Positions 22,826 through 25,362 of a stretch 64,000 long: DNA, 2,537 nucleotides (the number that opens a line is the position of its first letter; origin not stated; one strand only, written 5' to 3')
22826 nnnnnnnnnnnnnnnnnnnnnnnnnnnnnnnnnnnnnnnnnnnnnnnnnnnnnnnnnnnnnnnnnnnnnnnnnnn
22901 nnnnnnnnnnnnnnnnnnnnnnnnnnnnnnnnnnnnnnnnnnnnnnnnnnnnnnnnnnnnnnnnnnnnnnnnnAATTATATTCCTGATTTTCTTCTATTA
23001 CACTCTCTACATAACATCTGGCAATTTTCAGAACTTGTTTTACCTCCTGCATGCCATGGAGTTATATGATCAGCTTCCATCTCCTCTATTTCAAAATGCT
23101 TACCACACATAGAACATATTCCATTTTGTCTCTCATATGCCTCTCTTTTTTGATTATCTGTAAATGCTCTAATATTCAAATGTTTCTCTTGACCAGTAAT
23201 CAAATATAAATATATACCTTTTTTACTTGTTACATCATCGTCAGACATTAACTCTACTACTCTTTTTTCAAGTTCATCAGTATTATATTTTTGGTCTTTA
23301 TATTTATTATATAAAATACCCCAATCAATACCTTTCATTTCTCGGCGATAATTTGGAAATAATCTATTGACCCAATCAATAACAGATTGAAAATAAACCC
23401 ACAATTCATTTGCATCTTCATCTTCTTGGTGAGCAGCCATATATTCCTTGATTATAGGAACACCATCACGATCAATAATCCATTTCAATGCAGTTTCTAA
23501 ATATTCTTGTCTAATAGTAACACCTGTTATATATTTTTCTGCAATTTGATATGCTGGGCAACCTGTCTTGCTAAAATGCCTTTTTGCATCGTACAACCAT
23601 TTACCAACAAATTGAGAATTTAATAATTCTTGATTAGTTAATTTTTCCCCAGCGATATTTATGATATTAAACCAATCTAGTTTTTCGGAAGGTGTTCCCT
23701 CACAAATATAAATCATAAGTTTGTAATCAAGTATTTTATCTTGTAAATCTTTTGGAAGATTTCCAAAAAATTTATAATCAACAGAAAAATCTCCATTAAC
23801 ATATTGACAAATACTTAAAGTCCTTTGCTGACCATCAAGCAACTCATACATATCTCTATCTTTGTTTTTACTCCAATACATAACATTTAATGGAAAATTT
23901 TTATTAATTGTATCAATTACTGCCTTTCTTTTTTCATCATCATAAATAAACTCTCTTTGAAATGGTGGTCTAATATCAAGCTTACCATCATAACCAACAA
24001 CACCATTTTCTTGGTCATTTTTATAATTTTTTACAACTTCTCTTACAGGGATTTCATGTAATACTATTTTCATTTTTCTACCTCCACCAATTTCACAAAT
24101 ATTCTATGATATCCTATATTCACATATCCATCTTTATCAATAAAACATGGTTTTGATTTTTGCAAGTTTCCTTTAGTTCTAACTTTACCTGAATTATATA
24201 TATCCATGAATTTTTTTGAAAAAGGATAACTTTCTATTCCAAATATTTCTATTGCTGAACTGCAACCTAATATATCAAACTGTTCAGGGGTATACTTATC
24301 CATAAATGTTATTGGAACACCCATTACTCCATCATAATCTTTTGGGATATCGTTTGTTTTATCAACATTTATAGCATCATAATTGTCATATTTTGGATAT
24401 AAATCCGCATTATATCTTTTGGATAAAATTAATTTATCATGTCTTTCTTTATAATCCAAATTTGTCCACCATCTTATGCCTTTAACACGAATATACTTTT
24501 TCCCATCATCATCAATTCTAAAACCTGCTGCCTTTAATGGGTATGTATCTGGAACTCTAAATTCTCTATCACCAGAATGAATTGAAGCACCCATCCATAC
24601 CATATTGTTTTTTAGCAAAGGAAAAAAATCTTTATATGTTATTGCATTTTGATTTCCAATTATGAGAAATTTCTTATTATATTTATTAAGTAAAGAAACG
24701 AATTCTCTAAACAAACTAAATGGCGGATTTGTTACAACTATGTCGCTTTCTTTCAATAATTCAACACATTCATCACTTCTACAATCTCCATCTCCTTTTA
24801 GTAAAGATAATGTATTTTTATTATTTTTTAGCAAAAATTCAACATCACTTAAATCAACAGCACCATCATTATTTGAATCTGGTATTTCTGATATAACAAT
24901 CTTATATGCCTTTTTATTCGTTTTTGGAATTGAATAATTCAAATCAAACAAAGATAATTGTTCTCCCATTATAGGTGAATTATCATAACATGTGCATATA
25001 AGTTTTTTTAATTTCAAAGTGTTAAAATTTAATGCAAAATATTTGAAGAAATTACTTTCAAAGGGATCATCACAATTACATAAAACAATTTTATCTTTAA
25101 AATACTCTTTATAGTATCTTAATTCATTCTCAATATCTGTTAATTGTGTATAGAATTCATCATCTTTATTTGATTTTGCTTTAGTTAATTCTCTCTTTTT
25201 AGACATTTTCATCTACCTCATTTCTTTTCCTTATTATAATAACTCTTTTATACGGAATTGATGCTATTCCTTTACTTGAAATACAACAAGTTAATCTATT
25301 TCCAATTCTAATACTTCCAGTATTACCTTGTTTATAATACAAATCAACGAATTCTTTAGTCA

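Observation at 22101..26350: Single translationally coupled operon: two EcoRI-family m6A methyltransferases + DUF262-HNH nuclease + HEPN (Abi_C) protein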

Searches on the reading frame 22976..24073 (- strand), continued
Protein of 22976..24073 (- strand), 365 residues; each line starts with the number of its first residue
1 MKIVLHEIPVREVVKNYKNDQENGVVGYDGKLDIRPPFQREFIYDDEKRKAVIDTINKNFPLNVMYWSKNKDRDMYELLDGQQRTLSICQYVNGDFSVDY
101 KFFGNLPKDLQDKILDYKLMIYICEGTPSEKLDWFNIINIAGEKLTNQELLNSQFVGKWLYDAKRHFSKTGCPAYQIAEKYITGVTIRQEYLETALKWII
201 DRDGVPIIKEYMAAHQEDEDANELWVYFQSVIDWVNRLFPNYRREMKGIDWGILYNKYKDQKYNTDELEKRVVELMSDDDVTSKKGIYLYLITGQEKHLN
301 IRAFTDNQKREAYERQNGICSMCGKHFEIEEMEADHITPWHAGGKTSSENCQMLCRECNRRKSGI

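Call 88: find_encoding_contigs(protein=P0035, flank=10000, max_places=3)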
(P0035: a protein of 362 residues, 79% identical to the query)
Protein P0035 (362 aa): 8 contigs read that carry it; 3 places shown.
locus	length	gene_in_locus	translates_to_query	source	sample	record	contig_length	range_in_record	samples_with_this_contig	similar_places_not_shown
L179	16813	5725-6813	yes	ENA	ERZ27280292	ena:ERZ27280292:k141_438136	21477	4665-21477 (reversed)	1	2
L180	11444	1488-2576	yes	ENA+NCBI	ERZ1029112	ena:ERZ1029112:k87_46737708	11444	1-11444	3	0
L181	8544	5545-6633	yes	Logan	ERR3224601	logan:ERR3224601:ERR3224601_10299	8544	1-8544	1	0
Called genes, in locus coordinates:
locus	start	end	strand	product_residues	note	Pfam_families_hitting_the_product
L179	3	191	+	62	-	?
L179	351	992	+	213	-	PF01381:HTH_3, PF12844:HTH_19, PF13443:HTH_26, PF13560:HTH_31, PF07022:Phage_CI_repr (weak)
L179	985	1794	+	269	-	PF10988:DUF2807 (weak), PF13349:DUF4097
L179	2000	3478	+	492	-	-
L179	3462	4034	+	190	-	PF19845:DUF6320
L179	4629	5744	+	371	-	PF13651:EcoRI_methylase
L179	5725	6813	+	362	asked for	PF03235:GmrSD_N, PF01844:HNH, PF14279:HNH_5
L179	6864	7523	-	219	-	-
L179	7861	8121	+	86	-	-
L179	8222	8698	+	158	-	PF12158:DUF3592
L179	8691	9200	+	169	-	-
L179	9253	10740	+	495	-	PF14284:PcfJ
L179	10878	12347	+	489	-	PF01180:DHO_dh, PF01207:Dus (weak), PF13187:Fer4_9 (weak), PF12837:Fer4_6 (weak), PF12838:Fer4_7, PF13237:Fer4_10 (weak), PF14697:Fer4_21, PF00037:Fer4 (weak), +2 more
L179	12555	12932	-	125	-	PF20385:DUF6680 (weak)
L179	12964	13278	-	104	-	-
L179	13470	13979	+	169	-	PF12844:HTH_19, PF13443:HTH_26, PF01381:HTH_3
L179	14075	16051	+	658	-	PF09491:RE_AlwI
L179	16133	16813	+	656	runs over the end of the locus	PF02086:MethyltransfD12, PF03602:Cons_hypoth95 (faint), PF02086:MethyltransfD12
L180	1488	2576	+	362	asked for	PF03235:GmrSD_N, PF01844:HNH, PF14279:HNH_5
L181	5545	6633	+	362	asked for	PF03235:GmrSD_N, PF01844:HNH, PF14279:HNH_5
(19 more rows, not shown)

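Call 94: search_protein_families(library=phrogs, proteins=[window:22976-24073:-], max_evalue=0.001)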
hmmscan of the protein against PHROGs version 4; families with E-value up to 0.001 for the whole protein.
window:22976-24073:- (365 aa): 25 families
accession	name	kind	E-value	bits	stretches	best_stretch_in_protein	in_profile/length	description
phrog_1583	-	unknown function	1.2e-17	64.7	1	16-154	25-172/417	-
phrog_2598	-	unknown function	1.3e-17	64.9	1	6-247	30-279/352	-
phrog_338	-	DNA, RNA and nucleotide metabolism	1.6e-12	48.4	1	295-363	185-260/340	HNH endonuclease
phrog_589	-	DNA, RNA and nucleotide metabolism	9.6e-12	46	1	308-363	81-139/179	HNH endonuclease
phrog_2118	-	DNA, RNA and nucleotide metabolism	9.6e-12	46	1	296-363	155-222/301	HNH endonuclease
phrog_1035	-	DNA, RNA and nucleotide metabolism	2.2e-11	45.1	1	304-363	146-211/271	endonuclease VII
phrog_333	-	DNA, RNA and nucleotide metabolism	3.3e-11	44.5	1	308-363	24-79/138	HNH endonuclease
phrog_1271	-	DNA, RNA and nucleotide metabolism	5.1e-11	43.5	1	303-363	251-316/361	HNH endonuclease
phrog_144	-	DNA, RNA and nucleotide metabolism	6.2e-10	40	1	310-363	76-133/175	HNH endonuclease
phrog_6050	-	DNA, RNA and nucleotide metabolism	6.2e-10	39.4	1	306-363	300-358/402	HNH endonuclease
phrog_16726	-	DNA, RNA and nucleotide metabolism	3e-09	38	1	307-363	83-141/308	HNH endonuclease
phrog_7785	-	DNA, RNA and nucleotide metabolism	5e-09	37.3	1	273-363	26-112/147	HNH endonuclease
phrog_2214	-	DNA, RNA and nucleotide metabolism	2.2e-08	34.6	1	307-363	183-237/429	HNH endonuclease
phrog_5956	-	DNA, RNA and nucleotide metabolism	2.9e-08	34.5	1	307-363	49-108/138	HNH endonuclease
phrog_8660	-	DNA, RNA and nucleotide metabolism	3.4e-08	34.8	1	301-363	111-177/196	HNH endonuclease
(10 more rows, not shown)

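Call 101: search_protein_representatives(protein=window:22976-24073:-)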
Query: 365 residues. Proteins with E-value up to 0.001 (for the whole library): 9270; up to 1e-10: 1994; up to 1e-30: 506. The best 150 are listed.
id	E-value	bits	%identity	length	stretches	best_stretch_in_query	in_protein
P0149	1.2e-140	485.2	58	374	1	1-364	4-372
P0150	2.6e-131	454.4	57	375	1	1-363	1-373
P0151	2.3e-118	411.8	55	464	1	1-355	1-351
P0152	3.2e-117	408.1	50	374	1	7-363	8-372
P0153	1.2e-115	402.9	52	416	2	8-270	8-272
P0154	1.4e-114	399.3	53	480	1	8-360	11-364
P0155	2.9e-114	398.3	54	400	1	16-363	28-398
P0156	7.9e-114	396.9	59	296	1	65-363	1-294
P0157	3.0e-112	391.7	51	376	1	6-363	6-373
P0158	1.2e-110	386.4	50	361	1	1-359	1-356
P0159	2.8e-110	385.2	51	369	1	7-362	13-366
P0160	8.5e-110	383.6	52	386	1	2-364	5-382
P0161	4.6e-106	371.3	51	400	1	1-363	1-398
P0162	1.2e-104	366.7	49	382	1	2-364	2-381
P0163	1.2e-103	363.4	50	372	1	2-363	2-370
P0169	2.2e-101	355.9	49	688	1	18-363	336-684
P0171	1.2e-100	353.5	52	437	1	6-362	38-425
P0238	3.5e-84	299.4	50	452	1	3-363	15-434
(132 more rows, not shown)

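Call 102: search_protein_families(library=pfam, proteins=[P0169, P0151, P0154, P0238, P0171], max_evalue=0.001)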
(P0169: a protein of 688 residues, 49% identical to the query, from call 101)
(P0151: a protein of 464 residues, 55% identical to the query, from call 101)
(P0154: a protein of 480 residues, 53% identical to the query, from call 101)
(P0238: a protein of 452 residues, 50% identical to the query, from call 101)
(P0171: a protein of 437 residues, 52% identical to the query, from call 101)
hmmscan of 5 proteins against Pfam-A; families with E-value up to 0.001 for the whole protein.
P0169 (688 aa): 5 families
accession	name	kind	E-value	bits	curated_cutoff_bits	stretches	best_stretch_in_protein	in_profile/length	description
PF13651.11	EcoRI_methylase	-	6.5e-69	233.3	26.4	2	91-290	116-345/345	Adenine-specific methyltransferase EcoRI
PF03235.19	GmrSD_N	-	2.2e-20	74.1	33.2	1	351-477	13-198/199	GmrSD restriction endonuclease, N-terminal domain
PF01844.29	HNH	-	3.3e-15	56.4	21.4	1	641-686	1-47/47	HNH endonuclease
PF14279.12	HNH_5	-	6.1e-12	45.7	27.5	1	641-686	1-46/56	HNH endonuclease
PF13395.12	HNH_4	-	0.00037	20.8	22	0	651-686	16-51/54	HNH endonuclease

P0151 (464 aa): 2 families
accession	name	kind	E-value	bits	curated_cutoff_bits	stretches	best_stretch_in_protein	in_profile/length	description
PF03235.19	GmrSD_N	-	4.6e-19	69.8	33.2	1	33-154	12-198/199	GmrSD restriction endonuclease, N-terminal domain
PF01844.29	HNH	-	0.00022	21.7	21.4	1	316-350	4-36/47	HNH endonuclease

P0154 (480 aa): 2 families
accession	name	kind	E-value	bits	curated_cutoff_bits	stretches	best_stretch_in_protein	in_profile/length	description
PF03235.19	GmrSD_N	-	1.3e-19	71.5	33.2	1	39-163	13-198/199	GmrSD restriction endonuclease, N-terminal domain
PF01844.29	HNH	-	1.3e-06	28.9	21.4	1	327-368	7-46/47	HNH endonuclease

P0238 (452 aa): 3 families
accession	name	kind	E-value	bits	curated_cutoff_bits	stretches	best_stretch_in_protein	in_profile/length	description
PF03235.19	GmrSD_N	-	2.5e-19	70.6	33.2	1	47-183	13-198/199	GmrSD restriction endonuclease, N-terminal domain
PF01844.29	HNH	-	1e-07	32.4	21.4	1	386-431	1-42/47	HNH endonuclease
PF14279.12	HNH_5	-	0.00036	20.9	27.5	1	401-435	11-48/56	HNH endonuclease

P0171 (437 aa): 3 families
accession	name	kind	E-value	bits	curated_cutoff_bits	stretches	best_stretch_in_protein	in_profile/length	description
PF03235.19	GmrSD_N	-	1.3e-18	68.3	33.2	1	66-205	13-198/199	GmrSD restriction endonuclease, N-terminal domain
PF01844.29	HNH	-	4.6e-12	46.3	21.4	1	390-428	11-47/47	HNH endonuclease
PF14279.12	HNH_5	-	5.1e-07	30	27.5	1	392-428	10-46/56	HNH endonuclease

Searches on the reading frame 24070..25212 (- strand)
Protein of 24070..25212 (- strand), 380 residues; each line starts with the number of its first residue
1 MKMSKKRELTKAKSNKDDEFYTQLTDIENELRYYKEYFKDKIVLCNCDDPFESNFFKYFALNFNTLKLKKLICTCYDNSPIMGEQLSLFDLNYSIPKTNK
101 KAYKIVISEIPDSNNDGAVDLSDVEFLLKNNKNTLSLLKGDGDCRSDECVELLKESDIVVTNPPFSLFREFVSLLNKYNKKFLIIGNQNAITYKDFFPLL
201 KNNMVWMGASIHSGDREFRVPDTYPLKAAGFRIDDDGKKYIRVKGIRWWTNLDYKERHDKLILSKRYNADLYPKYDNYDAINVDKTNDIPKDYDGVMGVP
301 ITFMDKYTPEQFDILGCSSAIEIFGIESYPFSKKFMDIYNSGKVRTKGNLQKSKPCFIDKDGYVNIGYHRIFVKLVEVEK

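Call 3: search_protein_families(library=pfam, proteins=[window:24070-25212:-], max_evalue=0.01)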
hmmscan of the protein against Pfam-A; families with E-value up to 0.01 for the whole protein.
window:24070-25212:- (380 aa): 1 family
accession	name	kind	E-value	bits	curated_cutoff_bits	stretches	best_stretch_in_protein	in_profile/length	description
PF13651.11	EcoRI_methylase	-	3.5e-142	474.2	26.4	1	9-337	2-304/345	Adenine-specific methyltransferase EcoRI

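Call 4: search_protein_families(library=padloc, proteins=[window:24070-25212:-], max_evalue=0.01)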
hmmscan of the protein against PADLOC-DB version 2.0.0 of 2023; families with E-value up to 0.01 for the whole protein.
window:24070-25212:- (380 aa): 2 families
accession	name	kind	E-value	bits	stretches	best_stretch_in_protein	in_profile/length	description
PDLC03297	MTase_II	-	1.3e-123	410.7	1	5-330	6-304/332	Type II methyltransferase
PDLC02649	DrmMII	-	0.0088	13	0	93-192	75-173/422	DrmMII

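Call 5: search_protein_families(library=ncbifam, proteins=[window:24070-25212:-], max_evalue=0.01)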
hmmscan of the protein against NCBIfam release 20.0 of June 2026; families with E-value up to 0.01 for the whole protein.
window:24070-25212:- (380 aa): 0 families

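Call 11: search_solved_structures(query=window:24070-25212:-, max_evalue=0.01)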
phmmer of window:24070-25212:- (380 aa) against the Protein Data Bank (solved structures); distinct sequences matched with E-value up to 0.01: 0.

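Call 60: search_dna_similar(query=window:24070-25212:-, collection=plasmids, mode=protein, max_rows=60, rows=spread)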
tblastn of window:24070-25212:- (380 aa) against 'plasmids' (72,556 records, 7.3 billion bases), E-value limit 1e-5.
Records with a match: 80; places in all: 86; records where one place covers at least 80% of the query: 61.
Best place of each record, by identity: 60-80% 9; <60% 71.
By first word of the organism name: Enterococcus 12; Lactiplantibacillus 9; Escherichia 6; Raoultella 4; Klebsiella 3; Variovorax 3; Leuconostoc 3; Rhodococcus 3; Apilactobacillus 3; Limosilactobacillus 3; and 25 more.
By predicted mobility (MOB-suite, as given by PLSDB): non-mobilizable 36; mobilizable 30; conjugative 14.
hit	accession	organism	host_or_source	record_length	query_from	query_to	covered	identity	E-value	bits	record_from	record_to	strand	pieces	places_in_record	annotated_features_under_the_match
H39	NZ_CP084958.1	Sulfitobacter indolifex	cell culture,Seawater from the North ...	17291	9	353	91%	52.1%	5e-104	343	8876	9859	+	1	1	adenine-specific methyltransferase EcoRI family protein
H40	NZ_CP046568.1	Dietzia sp. DQ12-45-1b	product water from oilfield,product ...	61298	3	374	98%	48.3%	2e-106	350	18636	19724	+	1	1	adenine-specific methyltransferase EcoRI family protein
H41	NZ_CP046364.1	Macrococcoides canis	dog,swabs,ear infection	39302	7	374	97%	47.3%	2e-89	301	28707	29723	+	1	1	adenine-specific methyltransferase EcoRI family protein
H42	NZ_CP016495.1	Lactiplantibacillus pentosus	bacteria,olive fermentation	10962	3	316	83%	54.5%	3e-97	323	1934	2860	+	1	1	adenine-specific methyltransferase EcoRI family protein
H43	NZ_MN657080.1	Psychrobacter sp.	-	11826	9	315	81%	54.5%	9e-101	334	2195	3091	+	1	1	type II toxin-antitoxin system RelB/DinJ family antitoxin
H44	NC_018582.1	Gordonia sp. KTR9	-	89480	9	342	88%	49.9%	3e-98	327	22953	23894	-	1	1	adenine-specific methyltransferase EcoRI family protein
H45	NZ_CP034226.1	Ligilactobacillus agilis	Chicken,Mixed culture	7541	3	320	84%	52.2%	1e-94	316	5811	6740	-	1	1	adenine-specific methyltransferase EcoRI family protein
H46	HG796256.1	uncultured bacterium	-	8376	3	326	85%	50.6%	5e-97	323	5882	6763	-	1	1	CDS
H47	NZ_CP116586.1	Enterococcus dispar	Bos taurus,whole organism,fecal sample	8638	3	317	83%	50.5%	3e-86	292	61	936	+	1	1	adenine-specific methyltransferase EcoRI family protein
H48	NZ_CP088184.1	Enterococcus hirae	Sus scrofa domesticus,whole ...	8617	3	317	83%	50.5%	6e-86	291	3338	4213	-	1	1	adenine-specific methyltransferase EcoRI family protein | hypothetical protein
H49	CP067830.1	Klebsiella pneumoniae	Homo sapiens,urine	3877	9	315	81%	50.8%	5e-84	284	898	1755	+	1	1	adenine-specific methyltransferase EcoRI family protein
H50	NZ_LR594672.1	Variovorax sp. PBL-E5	linuron-contaminated soil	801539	9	374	96%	42.4%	5e-79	271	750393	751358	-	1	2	adenine-specific methyltransferase EcoRI family protein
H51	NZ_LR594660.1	Variovorax sp. PBL-H6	linuron-contaminated soil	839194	9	374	96%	42.4%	5e-79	271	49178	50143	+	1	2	adenine-specific methyltransferase EcoRI family protein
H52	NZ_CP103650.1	Escherichia coli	Homo sapiens,blood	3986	9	315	81%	50.5%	2e-83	283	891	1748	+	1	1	adenine-specific methyltransferase EcoRI family protein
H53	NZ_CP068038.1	Escherichia coli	swine,intestinal tract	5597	9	315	81%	50.5%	4e-83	283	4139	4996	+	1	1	adenine-specific methyltransferase EcoRI family protein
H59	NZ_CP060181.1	Lactiplantibacillus plantarum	pure culture,Sour porridge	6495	9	316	81%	49.5%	7e-85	288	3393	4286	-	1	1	dcm: DNA (cytosine-5-)-methyltransferase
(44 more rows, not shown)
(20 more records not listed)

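Call 61: get_annotated_region(hit=H53, flank=3000)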
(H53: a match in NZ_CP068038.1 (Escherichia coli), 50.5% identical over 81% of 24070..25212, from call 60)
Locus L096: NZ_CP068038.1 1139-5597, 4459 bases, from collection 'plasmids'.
description: Escherichia coli strain U90 plasmid pU90-3, complete sequence
organism: Escherichia coli (NCBI taxid 562)
taxonomy: Bacteria; Pseudomonadota; Gammaproteobacteria; Enterobacterales; Enterobacteriaceae; Escherichia; Escherichia coli
host: -; source: swine,intestinal tract; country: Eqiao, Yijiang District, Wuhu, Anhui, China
typing (MOB-suite, as given by PLSDB): mobilizable; replicon rep_cluster_2350,rep_cluster_2370; relaxase MOBP
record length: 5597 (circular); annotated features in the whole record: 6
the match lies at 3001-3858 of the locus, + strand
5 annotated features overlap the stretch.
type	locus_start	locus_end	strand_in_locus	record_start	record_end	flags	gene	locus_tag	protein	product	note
CDS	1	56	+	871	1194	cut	-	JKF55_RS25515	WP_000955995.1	plasmid mobilization relaxosome protein MobC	-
CDS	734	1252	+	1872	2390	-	-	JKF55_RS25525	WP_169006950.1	MbeB family mobilization protein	-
CDS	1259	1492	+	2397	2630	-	-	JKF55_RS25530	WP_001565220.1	MbeD family mobilization/exclusion protein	-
CDS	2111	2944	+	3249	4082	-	-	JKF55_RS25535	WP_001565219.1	type-2 restriction enzyme EcoRI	-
CDS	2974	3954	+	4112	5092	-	-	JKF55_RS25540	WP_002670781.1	adenine-specific methyltransferase EcoRI family protein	-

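Call 62: get_annotated_region(hit=H49, flank=3000)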
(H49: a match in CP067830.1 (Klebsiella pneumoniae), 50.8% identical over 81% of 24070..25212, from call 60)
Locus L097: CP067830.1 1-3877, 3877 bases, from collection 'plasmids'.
description: Klebsiella pneumoniae strain ARLG-3226 plasmid pC280_4, complete sequence
organism: Klebsiella pneumoniae (NCBI taxid 573)
taxonomy: Bacteria; Pseudomonadota; Gammaproteobacteria; Enterobacterales; Enterobacteriaceae; Klebsiella; Klebsiella pneumoniae
host: -; source: Homo sapiens,urine; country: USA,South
typing (MOB-suite, as given by PLSDB): mobilizable; replicon rep_cluster_2335
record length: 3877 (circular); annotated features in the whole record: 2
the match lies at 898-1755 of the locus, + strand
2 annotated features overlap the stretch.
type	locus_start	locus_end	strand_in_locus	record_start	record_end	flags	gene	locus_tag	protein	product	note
CDS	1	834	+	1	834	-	-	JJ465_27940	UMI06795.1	restriction endonuclease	-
CDS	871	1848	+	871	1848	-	-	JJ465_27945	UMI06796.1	adenine-specific methyltransferase EcoRI family protein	-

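Call 63: get_annotated_region(hit=H59, flank=3000)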
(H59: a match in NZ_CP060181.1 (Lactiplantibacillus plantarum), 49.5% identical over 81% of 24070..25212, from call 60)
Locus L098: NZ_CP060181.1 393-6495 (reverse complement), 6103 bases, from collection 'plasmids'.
description: Lactiplantibacillus plantarum strain P9 plasmid p9, complete sequence
organism: Lactiplantibacillus plantarum (NCBI taxid 1590)
taxonomy: Bacteria; Bacillota; Bacilli; Lactobacillales; Lactobacillaceae; Lactiplantibacillus; Lactiplantibacillus plantarum
host: -; source: pure culture,Sour porridge; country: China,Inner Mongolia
typing (MOB-suite, as given by PLSDB): non-mobilizable; replicon rep_cluster_1255
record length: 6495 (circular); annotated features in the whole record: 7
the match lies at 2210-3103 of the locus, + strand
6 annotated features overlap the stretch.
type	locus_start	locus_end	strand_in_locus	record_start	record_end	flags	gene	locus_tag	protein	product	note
CDS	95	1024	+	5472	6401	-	-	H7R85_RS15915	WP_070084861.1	replication initiation protein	GO:0006270 - DNA replication initiation [Evidence IEA]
CDS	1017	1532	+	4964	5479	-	-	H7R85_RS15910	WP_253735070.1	DUF536 domain-containing protein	-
CDS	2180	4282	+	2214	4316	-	dcm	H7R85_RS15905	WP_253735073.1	DNA (cytosine-5-)-methyltransferase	GO:0006304 - DNA modification [Evidence IEA]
CDS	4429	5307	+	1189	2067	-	-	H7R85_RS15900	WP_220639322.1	hypothetical protein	-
CDS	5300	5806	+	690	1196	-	-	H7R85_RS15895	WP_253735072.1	hypothetical protein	-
CDS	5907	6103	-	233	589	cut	-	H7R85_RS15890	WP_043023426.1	type II toxin-antitoxin system YafQ family toxin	-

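Call 94: search_protein_families(library=phrogs, proteins=[window:24070-25206:-], max_evalue=0.001)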
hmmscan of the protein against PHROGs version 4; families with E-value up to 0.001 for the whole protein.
window:24070-25206:- (378 aa): 1 family
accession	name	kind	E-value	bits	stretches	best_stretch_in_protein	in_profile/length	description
phrog_799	-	other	9.6e-05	22.7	1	153-202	283-334/458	DNA methyltransferase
